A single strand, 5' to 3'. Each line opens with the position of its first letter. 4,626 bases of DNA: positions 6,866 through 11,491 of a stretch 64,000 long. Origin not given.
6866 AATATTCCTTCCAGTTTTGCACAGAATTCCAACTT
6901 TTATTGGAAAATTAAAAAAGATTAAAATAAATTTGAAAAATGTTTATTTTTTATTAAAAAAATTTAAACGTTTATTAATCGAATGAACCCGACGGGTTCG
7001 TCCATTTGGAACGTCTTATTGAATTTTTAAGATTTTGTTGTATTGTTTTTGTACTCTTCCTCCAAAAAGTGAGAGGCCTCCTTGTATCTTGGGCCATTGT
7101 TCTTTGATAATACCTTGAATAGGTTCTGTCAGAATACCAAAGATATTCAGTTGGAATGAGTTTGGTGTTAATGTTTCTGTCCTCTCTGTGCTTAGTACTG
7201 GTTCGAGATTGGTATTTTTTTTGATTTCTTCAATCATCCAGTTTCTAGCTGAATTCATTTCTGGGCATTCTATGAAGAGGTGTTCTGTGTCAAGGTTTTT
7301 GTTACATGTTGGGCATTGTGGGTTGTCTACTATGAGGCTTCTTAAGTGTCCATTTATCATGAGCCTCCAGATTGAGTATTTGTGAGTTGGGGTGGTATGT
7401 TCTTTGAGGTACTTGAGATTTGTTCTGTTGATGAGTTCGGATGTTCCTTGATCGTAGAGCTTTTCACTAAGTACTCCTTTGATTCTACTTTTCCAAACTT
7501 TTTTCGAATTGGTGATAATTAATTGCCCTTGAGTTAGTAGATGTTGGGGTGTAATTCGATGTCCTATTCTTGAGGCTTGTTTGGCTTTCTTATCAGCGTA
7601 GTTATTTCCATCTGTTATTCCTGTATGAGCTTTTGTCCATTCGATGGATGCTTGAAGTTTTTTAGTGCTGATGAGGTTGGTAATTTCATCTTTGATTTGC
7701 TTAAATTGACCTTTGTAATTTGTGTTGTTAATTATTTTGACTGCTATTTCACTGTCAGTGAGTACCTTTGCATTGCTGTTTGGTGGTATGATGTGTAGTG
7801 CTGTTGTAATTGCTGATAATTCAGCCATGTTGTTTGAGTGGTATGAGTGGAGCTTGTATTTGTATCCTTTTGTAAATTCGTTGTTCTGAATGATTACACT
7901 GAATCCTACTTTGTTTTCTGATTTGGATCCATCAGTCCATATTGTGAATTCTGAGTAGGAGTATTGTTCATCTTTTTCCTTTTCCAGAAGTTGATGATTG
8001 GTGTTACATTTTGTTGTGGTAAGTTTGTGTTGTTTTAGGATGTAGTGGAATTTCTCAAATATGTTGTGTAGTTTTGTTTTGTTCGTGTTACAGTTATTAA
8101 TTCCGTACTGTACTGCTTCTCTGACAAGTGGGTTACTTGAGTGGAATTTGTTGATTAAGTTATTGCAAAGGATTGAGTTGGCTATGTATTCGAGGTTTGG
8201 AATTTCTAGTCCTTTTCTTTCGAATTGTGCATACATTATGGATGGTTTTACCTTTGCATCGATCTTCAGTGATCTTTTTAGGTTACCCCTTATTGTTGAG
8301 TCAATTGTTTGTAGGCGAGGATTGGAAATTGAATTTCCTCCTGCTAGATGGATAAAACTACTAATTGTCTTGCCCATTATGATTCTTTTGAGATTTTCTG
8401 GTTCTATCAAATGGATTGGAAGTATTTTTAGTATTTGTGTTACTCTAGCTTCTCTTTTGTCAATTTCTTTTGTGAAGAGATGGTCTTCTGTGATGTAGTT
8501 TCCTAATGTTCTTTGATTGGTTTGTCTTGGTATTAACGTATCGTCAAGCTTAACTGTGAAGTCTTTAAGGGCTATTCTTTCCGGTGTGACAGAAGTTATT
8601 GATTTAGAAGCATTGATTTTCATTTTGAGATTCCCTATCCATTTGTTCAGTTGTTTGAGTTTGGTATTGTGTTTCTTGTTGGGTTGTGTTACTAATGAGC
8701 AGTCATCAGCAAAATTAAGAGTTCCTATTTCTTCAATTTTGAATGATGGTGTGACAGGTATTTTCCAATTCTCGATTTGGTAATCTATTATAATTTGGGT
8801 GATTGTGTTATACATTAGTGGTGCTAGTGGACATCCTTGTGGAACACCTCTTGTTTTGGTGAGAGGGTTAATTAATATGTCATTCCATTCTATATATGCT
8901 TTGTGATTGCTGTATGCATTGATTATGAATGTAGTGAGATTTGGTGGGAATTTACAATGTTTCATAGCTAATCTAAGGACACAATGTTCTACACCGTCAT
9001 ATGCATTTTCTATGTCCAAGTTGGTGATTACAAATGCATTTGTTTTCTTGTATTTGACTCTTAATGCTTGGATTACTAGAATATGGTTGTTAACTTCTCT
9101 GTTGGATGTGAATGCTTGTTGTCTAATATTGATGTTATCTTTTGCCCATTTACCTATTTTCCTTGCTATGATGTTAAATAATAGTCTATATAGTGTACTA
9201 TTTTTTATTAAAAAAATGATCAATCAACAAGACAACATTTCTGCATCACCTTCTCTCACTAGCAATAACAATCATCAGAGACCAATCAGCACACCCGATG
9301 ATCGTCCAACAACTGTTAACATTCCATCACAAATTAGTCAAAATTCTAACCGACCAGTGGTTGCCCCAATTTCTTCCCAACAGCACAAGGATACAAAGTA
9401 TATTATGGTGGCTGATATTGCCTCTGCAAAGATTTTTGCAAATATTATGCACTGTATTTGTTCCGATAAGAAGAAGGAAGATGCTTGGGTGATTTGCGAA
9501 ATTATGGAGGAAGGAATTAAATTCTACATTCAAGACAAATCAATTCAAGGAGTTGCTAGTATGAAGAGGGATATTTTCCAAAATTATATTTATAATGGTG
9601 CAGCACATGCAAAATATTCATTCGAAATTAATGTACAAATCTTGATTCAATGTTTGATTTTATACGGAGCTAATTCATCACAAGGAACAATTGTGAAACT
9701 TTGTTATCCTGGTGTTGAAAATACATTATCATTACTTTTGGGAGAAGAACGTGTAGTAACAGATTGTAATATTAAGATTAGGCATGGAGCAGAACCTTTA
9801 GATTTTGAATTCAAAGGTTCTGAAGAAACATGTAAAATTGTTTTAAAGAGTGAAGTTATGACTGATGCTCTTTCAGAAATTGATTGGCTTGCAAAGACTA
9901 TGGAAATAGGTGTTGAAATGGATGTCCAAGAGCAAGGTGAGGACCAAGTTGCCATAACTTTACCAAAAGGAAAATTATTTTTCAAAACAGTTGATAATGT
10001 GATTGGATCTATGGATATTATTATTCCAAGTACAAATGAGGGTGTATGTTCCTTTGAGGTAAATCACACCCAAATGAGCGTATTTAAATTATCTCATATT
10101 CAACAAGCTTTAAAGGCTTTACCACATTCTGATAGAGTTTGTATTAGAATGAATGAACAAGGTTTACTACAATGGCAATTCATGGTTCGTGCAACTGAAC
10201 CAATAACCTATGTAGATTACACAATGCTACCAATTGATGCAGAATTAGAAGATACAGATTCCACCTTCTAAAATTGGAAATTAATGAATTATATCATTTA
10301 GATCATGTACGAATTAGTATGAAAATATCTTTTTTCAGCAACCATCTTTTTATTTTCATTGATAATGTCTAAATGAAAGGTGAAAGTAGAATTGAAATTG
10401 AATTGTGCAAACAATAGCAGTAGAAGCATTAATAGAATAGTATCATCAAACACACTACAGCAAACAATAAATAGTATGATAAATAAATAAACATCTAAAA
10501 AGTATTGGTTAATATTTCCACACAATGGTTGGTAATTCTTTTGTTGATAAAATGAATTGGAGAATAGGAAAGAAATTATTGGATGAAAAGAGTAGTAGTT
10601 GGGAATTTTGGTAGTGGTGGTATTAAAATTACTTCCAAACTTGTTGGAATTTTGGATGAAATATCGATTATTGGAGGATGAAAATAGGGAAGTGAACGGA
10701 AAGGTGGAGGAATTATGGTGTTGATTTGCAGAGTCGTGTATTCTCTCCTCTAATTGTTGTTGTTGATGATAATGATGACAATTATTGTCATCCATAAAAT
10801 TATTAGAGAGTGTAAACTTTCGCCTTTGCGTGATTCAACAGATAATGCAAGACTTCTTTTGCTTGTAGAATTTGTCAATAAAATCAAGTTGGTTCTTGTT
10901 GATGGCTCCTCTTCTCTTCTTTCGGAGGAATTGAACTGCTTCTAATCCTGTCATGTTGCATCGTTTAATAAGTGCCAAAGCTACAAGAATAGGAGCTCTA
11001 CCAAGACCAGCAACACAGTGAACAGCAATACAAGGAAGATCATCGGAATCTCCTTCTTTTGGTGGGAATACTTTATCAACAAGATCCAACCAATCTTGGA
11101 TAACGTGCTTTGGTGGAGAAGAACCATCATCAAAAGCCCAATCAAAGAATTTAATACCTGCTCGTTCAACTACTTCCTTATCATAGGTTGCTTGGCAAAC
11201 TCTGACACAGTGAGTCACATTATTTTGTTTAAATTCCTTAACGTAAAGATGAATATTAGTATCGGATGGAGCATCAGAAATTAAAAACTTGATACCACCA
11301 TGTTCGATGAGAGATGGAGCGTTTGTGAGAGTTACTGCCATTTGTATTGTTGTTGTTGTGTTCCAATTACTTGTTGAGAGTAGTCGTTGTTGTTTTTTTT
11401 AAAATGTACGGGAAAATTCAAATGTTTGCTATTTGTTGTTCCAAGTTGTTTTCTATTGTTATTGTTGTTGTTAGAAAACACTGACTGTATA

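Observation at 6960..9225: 5'-truncated LINE abutting the Rad1 start codon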

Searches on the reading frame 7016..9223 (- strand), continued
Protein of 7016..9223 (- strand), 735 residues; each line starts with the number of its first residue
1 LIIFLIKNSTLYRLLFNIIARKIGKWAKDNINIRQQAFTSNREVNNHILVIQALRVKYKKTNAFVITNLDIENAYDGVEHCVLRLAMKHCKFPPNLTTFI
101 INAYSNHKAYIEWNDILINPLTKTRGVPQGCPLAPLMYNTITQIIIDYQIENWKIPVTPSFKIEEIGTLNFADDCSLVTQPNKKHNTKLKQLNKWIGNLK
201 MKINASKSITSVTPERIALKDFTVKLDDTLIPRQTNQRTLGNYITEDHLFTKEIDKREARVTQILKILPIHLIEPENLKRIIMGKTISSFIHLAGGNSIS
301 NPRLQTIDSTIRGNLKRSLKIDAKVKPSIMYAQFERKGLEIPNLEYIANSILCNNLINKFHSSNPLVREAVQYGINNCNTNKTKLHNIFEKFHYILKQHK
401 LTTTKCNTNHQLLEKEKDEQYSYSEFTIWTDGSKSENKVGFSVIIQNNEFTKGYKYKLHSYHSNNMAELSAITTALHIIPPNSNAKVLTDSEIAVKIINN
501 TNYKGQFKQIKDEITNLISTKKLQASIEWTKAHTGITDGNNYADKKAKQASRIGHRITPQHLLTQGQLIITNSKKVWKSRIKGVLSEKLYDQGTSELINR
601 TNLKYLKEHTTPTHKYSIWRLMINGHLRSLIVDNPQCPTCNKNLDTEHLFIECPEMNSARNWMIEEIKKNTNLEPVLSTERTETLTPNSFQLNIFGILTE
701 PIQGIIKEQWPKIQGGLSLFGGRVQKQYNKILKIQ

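Call 56: search_solved_structures(query=P0001, max_evalue=0.01)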
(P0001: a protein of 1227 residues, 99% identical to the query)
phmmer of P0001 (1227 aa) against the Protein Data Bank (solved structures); distinct sequences matched with E-value up to 0.01: 5.
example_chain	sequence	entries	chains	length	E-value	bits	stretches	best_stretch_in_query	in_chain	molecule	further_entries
9nl2_A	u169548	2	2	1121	3.8e-13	51.3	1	415-855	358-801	R2 retrotransposon protein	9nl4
8gh6_A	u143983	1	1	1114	6.8e-13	50.4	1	460-838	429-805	Reverse transcriptase-like protein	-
9nl3_A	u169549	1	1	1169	3e-12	48.3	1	430-848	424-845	R2 retrotransposon protein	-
9dou_A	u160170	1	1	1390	4.7e-12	47.7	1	430-848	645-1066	R2Tg retrotransposon ORF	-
8ibw_C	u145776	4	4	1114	1.1e-11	46.4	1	460-838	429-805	Reverse transcriptase-like protein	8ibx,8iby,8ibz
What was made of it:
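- Closest known: 5'-truncated. Different: The RT matches R2-type proteins, and no L1 ORF2p, among solved structures at E<=0.01 (call 56).
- Its RT is nearest to R2-type non-LTR RTs among solved structures (call 56).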

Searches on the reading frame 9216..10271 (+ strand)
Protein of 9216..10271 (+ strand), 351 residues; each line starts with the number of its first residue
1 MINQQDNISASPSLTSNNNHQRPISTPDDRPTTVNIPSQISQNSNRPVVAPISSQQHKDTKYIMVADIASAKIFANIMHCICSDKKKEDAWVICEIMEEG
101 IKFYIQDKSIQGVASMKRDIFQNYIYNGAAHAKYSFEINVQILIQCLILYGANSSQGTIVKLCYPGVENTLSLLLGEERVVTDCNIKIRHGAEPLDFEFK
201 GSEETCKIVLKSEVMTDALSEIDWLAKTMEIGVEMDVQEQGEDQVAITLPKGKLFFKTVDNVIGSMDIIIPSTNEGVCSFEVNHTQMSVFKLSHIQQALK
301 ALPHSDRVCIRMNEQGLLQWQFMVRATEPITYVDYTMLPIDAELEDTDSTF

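Call 11: find_homologous_proteins(query=window:9216-10271:+)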
Query window:9216-10271:+ (351 aa): 5 proteins with E <= 0.001 among 987 candidates.
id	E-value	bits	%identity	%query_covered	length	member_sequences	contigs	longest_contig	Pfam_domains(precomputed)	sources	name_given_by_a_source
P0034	5.9e-233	790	100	100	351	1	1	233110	PF02144.22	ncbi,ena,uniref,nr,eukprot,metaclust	ncbi:hypothetical protein NAEGRDRAFT_53469 [Naegleria gruberi]|uniref:Uncharacterized protein AM38 n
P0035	2.4e-128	446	65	91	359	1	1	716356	PF02144.22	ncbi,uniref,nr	ncbi:hypothetical protein C9374_002217 [Naegleria lovaniensis]|uniref:Uncharacterized protein n=1 Ta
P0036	1.2e-124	434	65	89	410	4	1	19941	PF02144.22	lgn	-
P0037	5.4e-124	432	57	99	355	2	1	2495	PF02144.22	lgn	-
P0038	6.8e-102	359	51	88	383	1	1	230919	PF02144.22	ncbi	ncbi:hypothetical protein ABK040_014066 [Willaertia magna]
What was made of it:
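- The 351-aa protein is identical to the annotated one (call 11).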

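Call 12: find_encoding_contigs(protein=P0034, flank=10000, max_places=10)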
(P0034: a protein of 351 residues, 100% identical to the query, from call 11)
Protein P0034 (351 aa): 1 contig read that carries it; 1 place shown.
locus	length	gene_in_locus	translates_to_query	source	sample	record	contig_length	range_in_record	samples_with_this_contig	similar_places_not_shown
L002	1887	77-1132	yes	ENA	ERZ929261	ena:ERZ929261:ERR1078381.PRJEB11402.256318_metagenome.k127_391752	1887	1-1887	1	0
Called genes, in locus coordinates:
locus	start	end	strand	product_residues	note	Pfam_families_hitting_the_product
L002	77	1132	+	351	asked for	PF02144:Rad1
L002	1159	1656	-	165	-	-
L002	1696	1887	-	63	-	?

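Call 36: find_encoding_contigs(protein=P0036, flank=6000, max_places=4)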
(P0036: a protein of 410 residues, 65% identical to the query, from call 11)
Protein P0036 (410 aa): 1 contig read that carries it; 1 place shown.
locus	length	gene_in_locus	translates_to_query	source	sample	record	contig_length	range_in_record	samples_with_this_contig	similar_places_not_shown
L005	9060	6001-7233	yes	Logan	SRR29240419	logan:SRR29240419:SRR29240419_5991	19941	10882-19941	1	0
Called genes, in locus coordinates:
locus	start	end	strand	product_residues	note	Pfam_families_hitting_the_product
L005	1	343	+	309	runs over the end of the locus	PF00464:SHMT, PF00155:Aminotran_1_2 (weak)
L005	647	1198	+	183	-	-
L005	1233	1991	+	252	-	-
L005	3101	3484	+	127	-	-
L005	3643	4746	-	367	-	PF03747:ADP_ribosyl_GH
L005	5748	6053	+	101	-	-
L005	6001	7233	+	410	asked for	PF02144:Rad1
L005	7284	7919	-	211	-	-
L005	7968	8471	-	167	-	PF00102:Y_phosphatase (weak), PF00782:DSPc, PF22785:Tc-R-P (weak)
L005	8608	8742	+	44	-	-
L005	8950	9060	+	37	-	?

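Call 37: find_encoding_contigs(protein=P0037, flank=6000, max_places=4)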
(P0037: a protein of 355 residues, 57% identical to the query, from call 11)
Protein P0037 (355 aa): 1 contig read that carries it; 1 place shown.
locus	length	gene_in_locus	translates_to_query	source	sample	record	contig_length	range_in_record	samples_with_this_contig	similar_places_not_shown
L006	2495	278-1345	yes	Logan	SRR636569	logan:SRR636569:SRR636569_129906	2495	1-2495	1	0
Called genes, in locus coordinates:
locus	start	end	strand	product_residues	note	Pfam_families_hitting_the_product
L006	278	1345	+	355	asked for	PF02144:Rad1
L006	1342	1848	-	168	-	-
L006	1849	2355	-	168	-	PF00102:Y_phosphatase (weak), PF00782:DSPc, PF22785:Tc-R-P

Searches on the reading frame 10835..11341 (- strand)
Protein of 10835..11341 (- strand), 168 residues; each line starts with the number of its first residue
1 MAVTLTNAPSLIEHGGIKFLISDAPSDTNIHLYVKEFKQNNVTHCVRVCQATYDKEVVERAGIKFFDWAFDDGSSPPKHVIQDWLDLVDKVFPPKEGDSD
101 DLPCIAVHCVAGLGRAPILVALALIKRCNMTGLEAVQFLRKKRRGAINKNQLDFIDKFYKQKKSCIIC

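Call 3: search_protein_families(library=pfam, proteins=[window:10835-11341:-], max_evalue=0.01)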
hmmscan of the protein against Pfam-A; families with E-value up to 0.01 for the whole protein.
window:10835-11341:- (168 aa): 4 families
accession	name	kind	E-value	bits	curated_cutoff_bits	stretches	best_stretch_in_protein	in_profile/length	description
PF00782.25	DSPc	-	2.1e-08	34.5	33.5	1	37-151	14-121/133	Dual specificity phosphatase, catalytic domain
PF22785.1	Tc-R-P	-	4.8e-07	30.7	27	1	33-127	15-104/106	Polymorphic toxin system, DSP-PTPase phosphatase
PF00102.32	Y_phosphatase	-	3.9e-06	27.1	20.9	1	36-155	107-228/234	Protein-tyrosine phosphatase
PF22784.1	PTP-SAK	-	0.0014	19.1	27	1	41-150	31-147/153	Swiss Army Knife protein, DSP-PTPase phosphatase domain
